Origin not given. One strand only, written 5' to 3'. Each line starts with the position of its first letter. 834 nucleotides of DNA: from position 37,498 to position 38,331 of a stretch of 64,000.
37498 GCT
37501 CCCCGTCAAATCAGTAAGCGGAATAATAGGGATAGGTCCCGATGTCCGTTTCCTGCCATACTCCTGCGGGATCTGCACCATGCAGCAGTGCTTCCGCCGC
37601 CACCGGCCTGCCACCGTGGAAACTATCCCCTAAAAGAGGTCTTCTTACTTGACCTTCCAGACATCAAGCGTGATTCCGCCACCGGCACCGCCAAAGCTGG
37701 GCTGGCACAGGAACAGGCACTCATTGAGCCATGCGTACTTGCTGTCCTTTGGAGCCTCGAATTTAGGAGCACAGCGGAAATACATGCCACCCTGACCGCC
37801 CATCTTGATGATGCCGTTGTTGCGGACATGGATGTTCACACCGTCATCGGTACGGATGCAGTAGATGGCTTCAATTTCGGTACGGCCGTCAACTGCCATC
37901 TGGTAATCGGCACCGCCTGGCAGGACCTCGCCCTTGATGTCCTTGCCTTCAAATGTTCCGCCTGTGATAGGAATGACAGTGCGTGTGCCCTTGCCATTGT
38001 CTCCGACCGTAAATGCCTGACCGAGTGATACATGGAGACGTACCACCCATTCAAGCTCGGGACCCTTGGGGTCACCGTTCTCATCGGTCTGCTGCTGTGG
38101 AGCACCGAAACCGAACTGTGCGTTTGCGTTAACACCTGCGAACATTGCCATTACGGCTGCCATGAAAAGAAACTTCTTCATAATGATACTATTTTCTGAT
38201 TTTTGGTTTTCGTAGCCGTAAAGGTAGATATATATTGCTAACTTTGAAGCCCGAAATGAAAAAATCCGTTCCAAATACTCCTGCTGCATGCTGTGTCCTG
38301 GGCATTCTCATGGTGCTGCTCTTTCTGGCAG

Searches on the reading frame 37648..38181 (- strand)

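Call 72: search_protein_families(library=ncbifam, proteins=[window:37648-38181:-], max_evalue=0.01)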
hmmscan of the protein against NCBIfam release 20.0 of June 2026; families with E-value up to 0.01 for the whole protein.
seq(178 aa): 3 families
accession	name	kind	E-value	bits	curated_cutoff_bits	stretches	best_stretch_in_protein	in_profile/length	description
NF002047.0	PRK00872.1-4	equivalog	9.2e-22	77.6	286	1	13-160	5-165/181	hypothetical protein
NF002045.0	PRK00872.1-1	equivalog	8.5e-21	74.2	246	1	44-159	8-136/153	hypothetical protein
NF002046.0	PRK00872.1-2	equivalog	8.9e-06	25.8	184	1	97-159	4-78/95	hypothetical protein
